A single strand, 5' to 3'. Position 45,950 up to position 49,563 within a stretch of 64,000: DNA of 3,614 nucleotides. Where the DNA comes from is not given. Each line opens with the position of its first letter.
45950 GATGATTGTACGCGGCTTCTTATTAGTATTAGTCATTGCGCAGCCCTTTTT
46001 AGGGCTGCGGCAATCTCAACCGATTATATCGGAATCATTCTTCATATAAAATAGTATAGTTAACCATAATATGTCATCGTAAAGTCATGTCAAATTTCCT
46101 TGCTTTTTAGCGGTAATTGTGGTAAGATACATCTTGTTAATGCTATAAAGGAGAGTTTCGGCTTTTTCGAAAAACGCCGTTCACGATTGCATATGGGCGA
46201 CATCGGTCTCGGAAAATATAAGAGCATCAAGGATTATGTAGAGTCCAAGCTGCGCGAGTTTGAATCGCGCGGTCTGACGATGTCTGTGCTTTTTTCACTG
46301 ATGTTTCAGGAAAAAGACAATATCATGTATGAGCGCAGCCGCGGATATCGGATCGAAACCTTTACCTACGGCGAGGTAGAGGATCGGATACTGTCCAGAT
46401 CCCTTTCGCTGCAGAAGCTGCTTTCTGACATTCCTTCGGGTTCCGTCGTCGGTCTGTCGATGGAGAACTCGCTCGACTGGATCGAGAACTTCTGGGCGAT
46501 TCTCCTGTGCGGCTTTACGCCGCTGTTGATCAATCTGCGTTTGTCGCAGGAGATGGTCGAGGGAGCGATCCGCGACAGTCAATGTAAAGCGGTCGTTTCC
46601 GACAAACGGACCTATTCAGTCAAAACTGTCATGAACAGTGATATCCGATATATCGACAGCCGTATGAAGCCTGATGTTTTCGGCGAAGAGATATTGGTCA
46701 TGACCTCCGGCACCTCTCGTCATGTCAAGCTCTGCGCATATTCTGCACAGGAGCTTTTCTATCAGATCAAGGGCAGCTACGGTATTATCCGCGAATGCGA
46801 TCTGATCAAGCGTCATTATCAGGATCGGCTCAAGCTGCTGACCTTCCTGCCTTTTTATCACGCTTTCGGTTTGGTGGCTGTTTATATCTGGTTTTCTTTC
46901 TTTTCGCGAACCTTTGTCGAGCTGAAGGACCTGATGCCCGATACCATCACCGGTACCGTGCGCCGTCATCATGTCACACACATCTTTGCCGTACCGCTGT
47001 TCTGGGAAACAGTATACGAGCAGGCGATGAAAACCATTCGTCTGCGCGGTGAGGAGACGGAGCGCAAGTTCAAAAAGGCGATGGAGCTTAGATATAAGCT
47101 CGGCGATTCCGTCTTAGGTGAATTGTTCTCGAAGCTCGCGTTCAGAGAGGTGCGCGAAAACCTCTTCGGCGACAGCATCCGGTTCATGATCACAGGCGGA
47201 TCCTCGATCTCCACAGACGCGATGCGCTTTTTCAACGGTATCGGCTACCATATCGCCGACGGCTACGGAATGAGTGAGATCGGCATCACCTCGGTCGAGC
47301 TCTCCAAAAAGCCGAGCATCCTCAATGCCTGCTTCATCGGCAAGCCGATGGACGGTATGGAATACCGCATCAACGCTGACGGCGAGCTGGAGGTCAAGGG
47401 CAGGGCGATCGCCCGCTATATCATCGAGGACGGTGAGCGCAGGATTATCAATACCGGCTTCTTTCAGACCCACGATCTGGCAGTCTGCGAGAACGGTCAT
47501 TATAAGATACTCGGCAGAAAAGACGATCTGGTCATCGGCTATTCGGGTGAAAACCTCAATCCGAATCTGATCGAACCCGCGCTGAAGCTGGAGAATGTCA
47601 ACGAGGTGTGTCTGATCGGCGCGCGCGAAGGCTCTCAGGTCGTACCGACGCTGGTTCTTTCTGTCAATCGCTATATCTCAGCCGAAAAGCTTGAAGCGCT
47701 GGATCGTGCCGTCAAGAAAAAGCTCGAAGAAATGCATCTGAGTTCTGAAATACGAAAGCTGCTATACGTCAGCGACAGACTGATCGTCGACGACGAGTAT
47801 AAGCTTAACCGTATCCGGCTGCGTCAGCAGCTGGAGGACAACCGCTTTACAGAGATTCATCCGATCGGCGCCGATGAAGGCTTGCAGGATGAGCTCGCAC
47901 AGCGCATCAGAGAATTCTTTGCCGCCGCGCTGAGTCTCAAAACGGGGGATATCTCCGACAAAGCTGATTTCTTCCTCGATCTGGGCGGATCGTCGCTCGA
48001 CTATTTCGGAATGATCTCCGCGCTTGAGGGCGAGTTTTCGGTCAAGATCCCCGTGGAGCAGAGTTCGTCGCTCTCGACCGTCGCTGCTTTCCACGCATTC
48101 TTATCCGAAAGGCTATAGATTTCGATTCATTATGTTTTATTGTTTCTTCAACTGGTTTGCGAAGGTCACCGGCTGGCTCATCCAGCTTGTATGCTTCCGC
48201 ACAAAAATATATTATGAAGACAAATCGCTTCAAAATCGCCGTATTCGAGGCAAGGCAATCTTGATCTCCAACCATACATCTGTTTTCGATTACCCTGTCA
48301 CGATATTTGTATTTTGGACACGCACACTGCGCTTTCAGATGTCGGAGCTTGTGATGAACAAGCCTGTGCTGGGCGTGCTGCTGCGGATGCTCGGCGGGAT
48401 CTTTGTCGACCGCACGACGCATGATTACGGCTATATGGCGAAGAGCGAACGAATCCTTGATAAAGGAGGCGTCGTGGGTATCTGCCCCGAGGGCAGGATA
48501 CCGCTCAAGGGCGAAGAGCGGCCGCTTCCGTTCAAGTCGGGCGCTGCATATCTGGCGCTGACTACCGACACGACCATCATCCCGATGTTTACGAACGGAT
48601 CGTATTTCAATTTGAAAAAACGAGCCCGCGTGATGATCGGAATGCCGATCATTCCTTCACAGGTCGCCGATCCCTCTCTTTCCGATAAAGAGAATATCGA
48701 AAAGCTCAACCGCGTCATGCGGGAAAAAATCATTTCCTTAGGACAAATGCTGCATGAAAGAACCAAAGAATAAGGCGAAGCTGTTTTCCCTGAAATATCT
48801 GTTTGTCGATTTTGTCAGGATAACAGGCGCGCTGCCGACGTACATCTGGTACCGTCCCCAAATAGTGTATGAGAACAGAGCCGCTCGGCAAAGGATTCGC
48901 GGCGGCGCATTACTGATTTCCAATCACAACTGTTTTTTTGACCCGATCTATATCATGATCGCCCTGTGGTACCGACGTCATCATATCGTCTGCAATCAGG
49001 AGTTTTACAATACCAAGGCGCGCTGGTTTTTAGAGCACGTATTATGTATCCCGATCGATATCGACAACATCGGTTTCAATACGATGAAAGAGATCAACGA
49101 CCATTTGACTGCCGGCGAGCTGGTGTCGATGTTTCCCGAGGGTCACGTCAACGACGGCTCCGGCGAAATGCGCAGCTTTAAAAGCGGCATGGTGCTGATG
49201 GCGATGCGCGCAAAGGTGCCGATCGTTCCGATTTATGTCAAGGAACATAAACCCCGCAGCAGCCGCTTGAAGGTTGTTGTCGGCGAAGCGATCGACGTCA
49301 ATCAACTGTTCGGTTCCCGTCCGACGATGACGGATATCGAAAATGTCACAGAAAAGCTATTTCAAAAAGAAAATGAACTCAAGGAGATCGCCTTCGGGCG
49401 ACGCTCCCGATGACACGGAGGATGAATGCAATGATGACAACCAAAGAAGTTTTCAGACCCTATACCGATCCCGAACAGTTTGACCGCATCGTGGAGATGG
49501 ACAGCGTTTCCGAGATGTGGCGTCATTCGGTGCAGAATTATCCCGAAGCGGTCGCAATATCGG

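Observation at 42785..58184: Uncharacterised lipid scavenging and re-acylation island with an LRAT enzyme and dedicated carriers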

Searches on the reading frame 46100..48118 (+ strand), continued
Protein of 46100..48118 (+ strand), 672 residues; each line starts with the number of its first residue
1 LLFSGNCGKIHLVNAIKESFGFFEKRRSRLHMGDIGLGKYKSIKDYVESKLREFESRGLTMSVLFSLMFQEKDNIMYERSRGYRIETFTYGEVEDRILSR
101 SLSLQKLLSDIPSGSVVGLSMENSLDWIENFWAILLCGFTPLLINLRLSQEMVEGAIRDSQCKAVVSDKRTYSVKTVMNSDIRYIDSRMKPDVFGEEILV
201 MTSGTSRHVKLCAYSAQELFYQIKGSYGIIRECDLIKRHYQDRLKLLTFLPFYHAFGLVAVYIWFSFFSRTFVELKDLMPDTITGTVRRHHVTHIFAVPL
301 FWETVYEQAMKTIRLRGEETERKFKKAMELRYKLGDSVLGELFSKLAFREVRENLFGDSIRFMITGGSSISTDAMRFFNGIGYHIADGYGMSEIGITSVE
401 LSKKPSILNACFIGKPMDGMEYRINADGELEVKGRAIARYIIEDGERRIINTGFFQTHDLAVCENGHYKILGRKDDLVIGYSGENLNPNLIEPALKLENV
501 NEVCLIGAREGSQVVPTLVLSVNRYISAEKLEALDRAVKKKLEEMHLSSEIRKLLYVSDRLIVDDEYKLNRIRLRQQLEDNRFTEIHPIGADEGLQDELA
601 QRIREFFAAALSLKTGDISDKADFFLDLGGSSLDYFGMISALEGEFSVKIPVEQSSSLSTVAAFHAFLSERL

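Call 66: predict_structure(alignment_id=A3)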
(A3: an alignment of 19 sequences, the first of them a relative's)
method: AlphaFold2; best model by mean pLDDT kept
length: 641 residues; sequences in the alignment: 19
mean_pLDDT: 80.2   pTM: 0.72
mean pLDDT of the five models: 80.2, 78.0, 77.5, 73.1, 70.6
residues with pLDDT >= 90: 148; 70-90: 368; 50-70: 110; < 50: 15
segments of 3 or more residues with pLDDT < 50: 1-3, 219-222
pLDDT, mean of each block of 10 residues (from residue 1): 57 84 95 92 87 87 95 96 94 87 96 81 90 94 96 90 91 65 91 79 63 65 56 81 75 79 73 77 77 85 83 71 53 62 82 65 65 83 77 85 88 87 81 80 67 71 82 85 88 81 92 85 89 65 87 76 72 84 74 74 78 84 70 89 77
secondary structure, 60 per line:
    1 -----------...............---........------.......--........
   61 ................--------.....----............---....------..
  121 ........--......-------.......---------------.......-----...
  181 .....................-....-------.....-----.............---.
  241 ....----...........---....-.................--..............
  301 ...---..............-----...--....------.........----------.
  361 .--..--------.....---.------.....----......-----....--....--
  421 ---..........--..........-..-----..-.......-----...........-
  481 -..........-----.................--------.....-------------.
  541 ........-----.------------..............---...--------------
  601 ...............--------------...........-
elements in order: H12-26 H30-37 E44-50 E53-58 H59-76 E85-89 H94-105 E109-112 H119-128 E131-136 E144-147 E166-172 E178-184 H185-201 H203-206 E214-218 H224-236 E240-244 H249-259 E263-266 H268-284 H287-303 H307-320 E331-334 H341-349 H374-378 E389-393 E398-403 E409-412 E415-418 E424-433 E436-442 H457-463 E469-479 E482-491 H497-513 E522-526 H540-548 H567-580 H601-615 H630-640

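Call 68: fold_search(model_id=the predicted structure, library=pdb)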
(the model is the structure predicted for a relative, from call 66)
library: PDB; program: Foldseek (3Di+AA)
matches with E <= 10: 1756; with E <= 0.001: 637
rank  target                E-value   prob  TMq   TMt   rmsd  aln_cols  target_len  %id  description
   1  4r0m_A                3.8e-26  1.00  0.58  0.58  14.2       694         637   15  Structure of McyG A-PCP complexed with phenylalanyl-adenylate (released 2015-04-15)
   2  2vsq                  1.1e-24  1.00  0.54  0.29  17.2       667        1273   17  Structure of surfactin A synthetase C (SrfA-C), a nonribosomal peptide synthetase termination module (released 2008-07-08)
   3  9meh                  1.9e-24  1.00  0.57  0.22   9.7       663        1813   16  Crystal structure of the dimodular LgrA after protein ligation (released 2025-03-05)
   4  5x8f_C                2.1e-24  1.00  0.49  0.64  11.0       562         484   18  Ternary complex structure of a double mutant I454RA456K of o-Succinylbenzoate CoA Synthetase (MenE) from Bacillus Subt (released 2017-06-07)
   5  5x8f_A                2.7e-24  1.00  0.49  0.63  11.0       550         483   18  Ternary complex structure of a double mutant I454RA456K of o-Succinylbenzoate CoA Synthetase (MenE) from Bacillus Subt (released 2017-06-07)
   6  5x8f_B                2.7e-24  1.00  0.49  0.63  11.1       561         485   18  Ternary complex structure of a double mutant I454RA456K of o-Succinylbenzoate CoA Synthetase (MenE) from Bacillus Subt (released 2017-06-07)
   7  5x8g_D                3.5e-24  1.00  0.50  0.64  11.2       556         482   19  Binary complex structure of a double mutant I454RA456K of o-Succinylbenzoate CoA Synthetase (MenE) from Bacillus Subti (released 2017-06-07)
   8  5msw                  5.2e-24  1.00  0.57  0.51  16.8       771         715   15  Structure of the A-PCP didomain of carboxylic acid reductase (CAR) from Segniliparus rugosus in complex with AMP (released 2017-07-05)
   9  5x8f_D                6.1e-24  1.00  0.49  0.63  11.3       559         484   18  Ternary complex structure of a double mutant I454RA456K of o-Succinylbenzoate CoA Synthetase (MenE) from Bacillus Subt (released 2017-06-07)
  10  5gtd_A                7.9e-24  1.00  0.59  0.76   4.5       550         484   18  o-Succinylbenzoate CoA Synthetase (MenE) from Bacillus Subtilis in Complex with the Acyl-adenylate Intermediate OSB-AM (released 2017-01-04)
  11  5x8g_B                8.4e-24  1.00  0.49  0.64  11.1       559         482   18  Binary complex structure of a double mutant I454RA456K of o-Succinylbenzoate CoA Synthetase (MenE) from Bacillus Subti (released 2017-06-07)
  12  3ipl_B                1.0e-23  1.00  0.47  0.65  12.0       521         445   19  CRYSTAL STRUCTURE OF o-succinylbenzoic acid-CoA ligase FROM Staphylococcus aureus subsp. aureus Mu50 (released 2009-08-25)
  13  3ipl_A                1.2e-23  1.00  0.45  0.63  13.8       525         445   18  CRYSTAL STRUCTURE OF o-succinylbenzoic acid-CoA ligase FROM Staphylococcus aureus subsp. aureus Mu50 (released 2009-08-25)
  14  5bur_A                1.7e-23  1.00  0.59  0.78   4.7       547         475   18  O-succinylbenzoate Coenzyme A Synthetase (MenE) from Bacillus Subtilis, in Complex with ATP and Magnesium Ion (released 2015-08-26)
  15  5bus_A                2.3e-23  1.00  0.59  0.77   4.8       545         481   18  O-succinylbenzoate Coenzyme A Synthetase (MenE) from Bacillus Subtilis, in complex with AMP (released 2015-08-26)
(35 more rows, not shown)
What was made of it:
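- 46193..48118 (+): LigACP: ANL adenylate-forming ligase fused to a C-terminal carrier domain (motif GGSSLD). First gene of the operon. AF2 model pLDDT 80, and Foldseek hits to A-PCP didomains and MenE (calls 66, 68).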

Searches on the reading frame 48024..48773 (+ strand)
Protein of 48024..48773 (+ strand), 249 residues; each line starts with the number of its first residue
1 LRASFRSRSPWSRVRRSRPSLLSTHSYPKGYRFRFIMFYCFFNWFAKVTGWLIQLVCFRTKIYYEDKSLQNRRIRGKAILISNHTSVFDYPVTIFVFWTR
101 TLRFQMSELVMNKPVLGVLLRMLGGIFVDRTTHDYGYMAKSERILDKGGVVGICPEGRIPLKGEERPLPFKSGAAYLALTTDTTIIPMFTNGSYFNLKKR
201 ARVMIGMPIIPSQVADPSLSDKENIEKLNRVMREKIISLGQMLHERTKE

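Call 3: search_protein_families(library=pfam, proteins=[window:48024-48773:+], max_evalue=0.01)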
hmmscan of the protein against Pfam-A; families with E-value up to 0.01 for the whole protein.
window:48024-48773:+ (249 aa): 1 family
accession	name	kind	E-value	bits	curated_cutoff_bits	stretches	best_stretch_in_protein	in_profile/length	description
PF01553.26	Acyltransferase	-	1.5e-20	73.8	23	1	70-188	8-129/132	Acyltransferase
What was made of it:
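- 48132..48773 (+): PlsC1: PlsC-family acyltransferase with motifs NHTSVFD and PEG. PF01553 E 1.5e-20 (call 3).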

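Call 15: search_protein_families(library=ncbifam, proteins=[window:48024-48773:+], max_evalue=0.001)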
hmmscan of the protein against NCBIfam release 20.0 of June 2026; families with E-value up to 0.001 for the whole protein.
window:48024-48773:+ (249 aa): 6 families
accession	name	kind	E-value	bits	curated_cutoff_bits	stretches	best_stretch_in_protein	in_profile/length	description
TIGR00530.1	AGP_acyltrn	subfamily_domain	7.5e-15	54.8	102.95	1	75-189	15-128/130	1-acylglycerol-3-phosphate O-acyltransferase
NF006386.0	PRK08633.1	equivalog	1.7e-14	52.5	1221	1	55-193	420-554/1147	acyl-[ACP]--phospholipid O-acyltransferase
NF005959.0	PRK08043.1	equivalog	1.8e-05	23.2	886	1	56-211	12-158/719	bifunctional acyl-ACP--phospholipid O-acyltransferase/long-chain-fatty-acid--ACP ligase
NF011593.0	PRK15018.1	equivalog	7.9e-05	22.5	501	1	73-246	62-239/245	1-acylglycerol-3-phosphate O-acyltransferase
NF005291.0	PRK06814.1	equivalog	0.00012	20.1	1349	1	56-195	433-568/1140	acyl-[ACP]--phospholipid O-acyltransferase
NF010621.0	PRK14014.1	domain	0.00077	18.6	186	0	43-134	57-147/301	acetyltransferase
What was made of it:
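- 48132..48773 (+): NCBIfam near-best hit is PRK08633, acyl-[ACP]--phospholipid O-acyltransferase (call 15).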

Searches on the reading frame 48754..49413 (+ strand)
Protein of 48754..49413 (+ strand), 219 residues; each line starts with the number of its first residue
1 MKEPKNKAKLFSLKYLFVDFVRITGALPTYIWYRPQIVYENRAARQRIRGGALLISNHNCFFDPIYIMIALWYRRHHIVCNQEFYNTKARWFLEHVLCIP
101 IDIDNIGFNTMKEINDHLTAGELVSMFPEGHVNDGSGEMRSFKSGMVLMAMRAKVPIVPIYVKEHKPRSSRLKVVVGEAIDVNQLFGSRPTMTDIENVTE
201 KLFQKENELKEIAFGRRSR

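Call 3: search_protein_families(library=pfam, proteins=[window:48754-49413:+], max_evalue=0.01)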
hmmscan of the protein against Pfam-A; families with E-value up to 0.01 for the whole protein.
window:48754-49413:+ (219 aa): 2 families
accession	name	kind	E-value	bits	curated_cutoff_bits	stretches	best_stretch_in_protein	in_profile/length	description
PF01553.26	Acyltransferase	-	6.7e-22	78.1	23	1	46-163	11-132/132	Acyltransferase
PF08182.16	Pedibin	-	0.009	16.4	25.8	0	194-212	15-33/35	Pedibin/Hym-346 family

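Call 15: search_protein_families(library=ncbifam, proteins=[window:48754-49413:+], max_evalue=0.001)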
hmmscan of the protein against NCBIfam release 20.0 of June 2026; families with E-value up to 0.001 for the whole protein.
window:48754-49413:+ (219 aa): 6 families
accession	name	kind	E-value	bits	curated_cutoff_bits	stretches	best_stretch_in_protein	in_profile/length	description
NF006386.0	PRK08633.1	equivalog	7e-21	73.7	1221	1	48-163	439-552/1147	acyl-[ACP]--phospholipid O-acyltransferase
TIGR00530.1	AGP_acyltrn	subfamily_domain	3.7e-16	59.1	102.95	1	49-162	15-129/130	1-acylglycerol-3-phosphate O-acyltransferase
NF005291.0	PRK06814.1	equivalog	6.7e-06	24.3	1349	1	51-163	455-564/1140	acyl-[ACP]--phospholipid O-acyltransferase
NF005959.0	PRK08043.1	equivalog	5.6e-05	21.6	886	1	52-176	30-152/719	bifunctional acyl-ACP--phospholipid O-acyltransferase/long-chain-fatty-acid--ACP ligase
NF052615.1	orn_lipid_OlsF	equivalog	8.2e-05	21.4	620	1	101-165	128-199/570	bifunctional ornithine lipid synthase OlsF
NF011593.0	PRK15018.1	equivalog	0.00046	20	501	1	106-165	123-182/245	1-acylglycerol-3-phosphate O-acyltransferase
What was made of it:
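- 48754..49413 (+): PlsC2: second PlsC-family acyltransferase (NHNCFFD, FPEG), 30% identical to PlsC1. Best NCBIfam hit PRK08633, E 7e-21 (calls 3, 15).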

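Call 38: search_solved_structures(query=window:48754-49410:+, max_evalue=0.01)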
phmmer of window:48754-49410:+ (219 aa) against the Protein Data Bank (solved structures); distinct sequences matched with E-value up to 0.01: 1.
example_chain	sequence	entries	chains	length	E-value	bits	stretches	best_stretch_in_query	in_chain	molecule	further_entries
5kym_A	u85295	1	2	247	0.00093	21.9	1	29-162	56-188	1-acyl-sn-glycerol-3-phosphate acyltransferase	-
